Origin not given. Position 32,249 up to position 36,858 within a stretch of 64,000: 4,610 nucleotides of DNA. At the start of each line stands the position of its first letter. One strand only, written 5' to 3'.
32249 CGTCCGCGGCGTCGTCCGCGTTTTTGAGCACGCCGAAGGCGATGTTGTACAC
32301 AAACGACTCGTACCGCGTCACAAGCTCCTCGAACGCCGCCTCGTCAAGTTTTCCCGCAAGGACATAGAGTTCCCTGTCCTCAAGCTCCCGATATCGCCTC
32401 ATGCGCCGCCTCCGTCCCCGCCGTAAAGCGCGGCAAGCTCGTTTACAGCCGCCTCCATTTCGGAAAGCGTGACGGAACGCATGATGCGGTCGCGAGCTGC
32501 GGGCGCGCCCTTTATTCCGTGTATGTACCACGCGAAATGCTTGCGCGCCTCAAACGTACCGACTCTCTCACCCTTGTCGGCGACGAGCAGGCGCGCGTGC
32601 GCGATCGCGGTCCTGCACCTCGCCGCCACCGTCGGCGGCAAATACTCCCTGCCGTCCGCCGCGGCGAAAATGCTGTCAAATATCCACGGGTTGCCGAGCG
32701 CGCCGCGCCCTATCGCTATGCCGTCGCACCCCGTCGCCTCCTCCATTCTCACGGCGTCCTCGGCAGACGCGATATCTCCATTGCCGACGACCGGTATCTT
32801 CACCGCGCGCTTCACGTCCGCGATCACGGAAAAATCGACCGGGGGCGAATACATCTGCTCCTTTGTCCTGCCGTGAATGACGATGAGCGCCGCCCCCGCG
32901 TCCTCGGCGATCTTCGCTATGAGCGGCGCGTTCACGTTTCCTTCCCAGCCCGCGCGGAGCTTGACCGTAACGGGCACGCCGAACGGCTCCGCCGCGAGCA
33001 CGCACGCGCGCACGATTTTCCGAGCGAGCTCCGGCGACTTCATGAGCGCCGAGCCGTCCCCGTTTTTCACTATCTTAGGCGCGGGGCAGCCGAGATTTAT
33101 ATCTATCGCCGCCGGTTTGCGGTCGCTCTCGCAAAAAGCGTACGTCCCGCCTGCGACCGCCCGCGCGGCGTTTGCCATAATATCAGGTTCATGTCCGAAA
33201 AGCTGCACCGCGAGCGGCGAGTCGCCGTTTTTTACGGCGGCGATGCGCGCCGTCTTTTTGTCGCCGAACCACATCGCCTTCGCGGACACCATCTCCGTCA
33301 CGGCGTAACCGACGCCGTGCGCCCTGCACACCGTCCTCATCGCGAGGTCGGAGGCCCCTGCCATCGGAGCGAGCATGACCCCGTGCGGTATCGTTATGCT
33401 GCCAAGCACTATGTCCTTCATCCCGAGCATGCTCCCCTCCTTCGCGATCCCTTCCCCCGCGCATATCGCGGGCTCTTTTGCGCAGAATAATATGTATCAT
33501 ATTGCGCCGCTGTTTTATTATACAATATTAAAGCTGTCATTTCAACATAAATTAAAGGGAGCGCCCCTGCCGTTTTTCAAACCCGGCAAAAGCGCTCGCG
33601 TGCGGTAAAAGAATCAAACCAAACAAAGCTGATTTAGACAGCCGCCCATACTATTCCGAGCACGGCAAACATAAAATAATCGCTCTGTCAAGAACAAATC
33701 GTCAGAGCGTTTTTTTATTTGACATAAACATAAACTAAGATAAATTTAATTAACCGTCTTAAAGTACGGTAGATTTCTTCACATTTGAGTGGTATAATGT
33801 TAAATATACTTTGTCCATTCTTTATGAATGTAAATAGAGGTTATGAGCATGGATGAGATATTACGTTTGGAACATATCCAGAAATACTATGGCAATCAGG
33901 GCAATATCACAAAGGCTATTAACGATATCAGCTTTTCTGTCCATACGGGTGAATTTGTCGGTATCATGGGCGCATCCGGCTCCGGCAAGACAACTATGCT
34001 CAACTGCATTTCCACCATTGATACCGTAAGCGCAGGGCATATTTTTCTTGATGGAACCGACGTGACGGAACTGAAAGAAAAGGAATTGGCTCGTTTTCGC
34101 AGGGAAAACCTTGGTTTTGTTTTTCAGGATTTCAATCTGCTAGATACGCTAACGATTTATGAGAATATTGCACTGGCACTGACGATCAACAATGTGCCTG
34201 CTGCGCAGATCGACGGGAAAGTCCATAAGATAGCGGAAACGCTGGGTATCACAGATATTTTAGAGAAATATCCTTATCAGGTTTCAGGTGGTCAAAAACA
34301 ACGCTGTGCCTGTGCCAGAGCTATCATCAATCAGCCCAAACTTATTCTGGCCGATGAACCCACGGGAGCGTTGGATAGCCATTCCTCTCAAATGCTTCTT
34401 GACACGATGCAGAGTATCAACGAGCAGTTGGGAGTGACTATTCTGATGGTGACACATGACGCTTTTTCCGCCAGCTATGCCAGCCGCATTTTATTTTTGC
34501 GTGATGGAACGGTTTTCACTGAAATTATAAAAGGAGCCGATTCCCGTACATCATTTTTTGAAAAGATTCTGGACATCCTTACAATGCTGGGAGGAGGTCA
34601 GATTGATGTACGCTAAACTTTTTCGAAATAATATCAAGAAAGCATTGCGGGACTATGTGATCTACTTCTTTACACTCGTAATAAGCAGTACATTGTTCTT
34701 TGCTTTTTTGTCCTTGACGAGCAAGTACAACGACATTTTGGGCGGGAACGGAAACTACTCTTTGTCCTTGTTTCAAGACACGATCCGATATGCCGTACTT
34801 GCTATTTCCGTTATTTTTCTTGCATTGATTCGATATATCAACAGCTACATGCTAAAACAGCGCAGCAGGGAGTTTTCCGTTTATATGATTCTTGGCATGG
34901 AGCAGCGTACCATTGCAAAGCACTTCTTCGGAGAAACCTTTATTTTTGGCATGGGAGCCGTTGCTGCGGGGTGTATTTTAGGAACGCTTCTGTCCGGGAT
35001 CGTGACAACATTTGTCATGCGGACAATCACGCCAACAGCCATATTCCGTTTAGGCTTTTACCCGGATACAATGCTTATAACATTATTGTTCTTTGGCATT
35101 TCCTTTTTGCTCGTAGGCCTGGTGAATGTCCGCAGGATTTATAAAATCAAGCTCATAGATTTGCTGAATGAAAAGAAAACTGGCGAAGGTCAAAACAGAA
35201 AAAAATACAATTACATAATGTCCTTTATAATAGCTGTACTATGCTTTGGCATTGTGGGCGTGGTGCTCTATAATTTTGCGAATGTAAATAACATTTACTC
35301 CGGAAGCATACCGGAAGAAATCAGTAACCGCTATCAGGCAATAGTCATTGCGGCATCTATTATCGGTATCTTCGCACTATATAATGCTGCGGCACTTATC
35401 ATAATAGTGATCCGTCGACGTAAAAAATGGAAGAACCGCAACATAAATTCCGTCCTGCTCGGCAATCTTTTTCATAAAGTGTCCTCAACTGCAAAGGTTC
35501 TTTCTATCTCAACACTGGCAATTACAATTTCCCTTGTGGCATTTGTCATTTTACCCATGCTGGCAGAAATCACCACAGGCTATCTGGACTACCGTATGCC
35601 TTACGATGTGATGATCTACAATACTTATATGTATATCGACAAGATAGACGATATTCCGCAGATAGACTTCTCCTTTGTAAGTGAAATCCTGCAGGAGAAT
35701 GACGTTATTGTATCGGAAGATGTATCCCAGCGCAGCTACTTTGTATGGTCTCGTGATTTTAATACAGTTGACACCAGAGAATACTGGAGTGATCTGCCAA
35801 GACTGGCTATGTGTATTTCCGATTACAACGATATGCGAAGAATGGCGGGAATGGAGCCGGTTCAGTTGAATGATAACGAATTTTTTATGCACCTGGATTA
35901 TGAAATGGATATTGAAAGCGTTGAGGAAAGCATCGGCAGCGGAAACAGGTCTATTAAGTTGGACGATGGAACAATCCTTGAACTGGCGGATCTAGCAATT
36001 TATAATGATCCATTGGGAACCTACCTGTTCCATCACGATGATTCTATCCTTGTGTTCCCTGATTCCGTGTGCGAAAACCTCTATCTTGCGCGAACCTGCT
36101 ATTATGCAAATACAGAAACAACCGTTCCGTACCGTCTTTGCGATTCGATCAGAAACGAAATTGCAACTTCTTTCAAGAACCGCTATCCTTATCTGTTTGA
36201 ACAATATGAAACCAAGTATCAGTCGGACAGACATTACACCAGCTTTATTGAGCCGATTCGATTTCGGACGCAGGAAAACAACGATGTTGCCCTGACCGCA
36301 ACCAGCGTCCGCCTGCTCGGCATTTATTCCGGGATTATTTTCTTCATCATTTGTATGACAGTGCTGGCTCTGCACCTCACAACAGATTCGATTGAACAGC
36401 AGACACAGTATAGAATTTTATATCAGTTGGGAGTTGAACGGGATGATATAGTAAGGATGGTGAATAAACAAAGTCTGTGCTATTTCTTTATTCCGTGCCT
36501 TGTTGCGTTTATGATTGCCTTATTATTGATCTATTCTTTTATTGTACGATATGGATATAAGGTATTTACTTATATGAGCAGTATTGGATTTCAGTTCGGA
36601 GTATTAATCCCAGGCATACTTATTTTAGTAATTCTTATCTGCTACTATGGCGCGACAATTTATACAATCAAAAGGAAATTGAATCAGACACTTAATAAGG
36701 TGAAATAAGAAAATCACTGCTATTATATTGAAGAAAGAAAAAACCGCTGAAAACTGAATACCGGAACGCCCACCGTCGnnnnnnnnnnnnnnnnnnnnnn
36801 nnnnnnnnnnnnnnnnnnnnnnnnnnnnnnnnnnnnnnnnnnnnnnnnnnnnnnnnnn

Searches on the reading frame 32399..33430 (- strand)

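Call 77: search_protein_families(library=pfam, proteins=[window:32399-33430:-], max_evalue=0.001)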
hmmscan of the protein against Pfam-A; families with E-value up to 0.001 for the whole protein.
window:32399-33430:- (343 aa): 2 families
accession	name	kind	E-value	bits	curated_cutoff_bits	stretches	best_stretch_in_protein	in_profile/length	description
PF01207.24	Dus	-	2.8e-77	260.3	20.4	1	19-330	1-303/311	Dihydrouridine synthase (Dus)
PF01180.27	DHO_dh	-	8e-05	22.4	27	0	200-254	227-283/291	Dihydroorotate dehydrogenase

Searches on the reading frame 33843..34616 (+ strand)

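Call 77: search_protein_families(library=pfam, proteins=[window:33843-34616:+], max_evalue=0.001)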
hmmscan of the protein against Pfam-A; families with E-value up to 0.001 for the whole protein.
window:33843-34616:+ (257 aa): 2 families
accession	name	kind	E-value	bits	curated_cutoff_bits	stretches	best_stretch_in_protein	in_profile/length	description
PF00005.33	ABC_tran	-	9.9e-35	120.6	25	1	27-174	2-136/137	ABC transporter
PF02463.25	SMC_N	-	0.00036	20.5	40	0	36-209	24-203/220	RecF/RecN/SMC N terminal domain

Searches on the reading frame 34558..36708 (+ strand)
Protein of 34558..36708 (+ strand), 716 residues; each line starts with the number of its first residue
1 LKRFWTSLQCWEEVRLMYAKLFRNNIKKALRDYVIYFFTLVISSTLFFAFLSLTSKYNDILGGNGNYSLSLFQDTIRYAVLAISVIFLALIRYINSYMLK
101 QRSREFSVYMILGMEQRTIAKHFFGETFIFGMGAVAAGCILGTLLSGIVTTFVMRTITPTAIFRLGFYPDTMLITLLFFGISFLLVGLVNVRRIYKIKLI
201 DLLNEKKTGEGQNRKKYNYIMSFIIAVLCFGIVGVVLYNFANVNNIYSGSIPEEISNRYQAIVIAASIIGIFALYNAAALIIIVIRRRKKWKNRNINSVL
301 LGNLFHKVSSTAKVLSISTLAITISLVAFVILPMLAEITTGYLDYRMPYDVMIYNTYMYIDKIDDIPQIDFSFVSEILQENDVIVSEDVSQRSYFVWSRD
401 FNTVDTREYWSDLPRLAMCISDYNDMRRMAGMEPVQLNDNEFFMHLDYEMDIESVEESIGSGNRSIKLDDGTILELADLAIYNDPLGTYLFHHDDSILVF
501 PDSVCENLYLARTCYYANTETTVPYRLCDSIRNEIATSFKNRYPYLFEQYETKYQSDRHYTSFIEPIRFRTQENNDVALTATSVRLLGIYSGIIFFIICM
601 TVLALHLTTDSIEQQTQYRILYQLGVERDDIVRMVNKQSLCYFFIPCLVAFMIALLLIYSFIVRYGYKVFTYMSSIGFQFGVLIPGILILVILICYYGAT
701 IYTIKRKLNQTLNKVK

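Call 77: search_protein_families(library=pfam, proteins=[window:34558-36708:+], max_evalue=0.001)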
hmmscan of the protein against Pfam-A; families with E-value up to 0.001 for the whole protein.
window:34558-36708:+ (716 aa): 1 family
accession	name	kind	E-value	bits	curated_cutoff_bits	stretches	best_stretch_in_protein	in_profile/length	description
PF02687.27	FtsX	-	4e-18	66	25.5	2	80-198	4-119/120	FtsX-like permease C-terminal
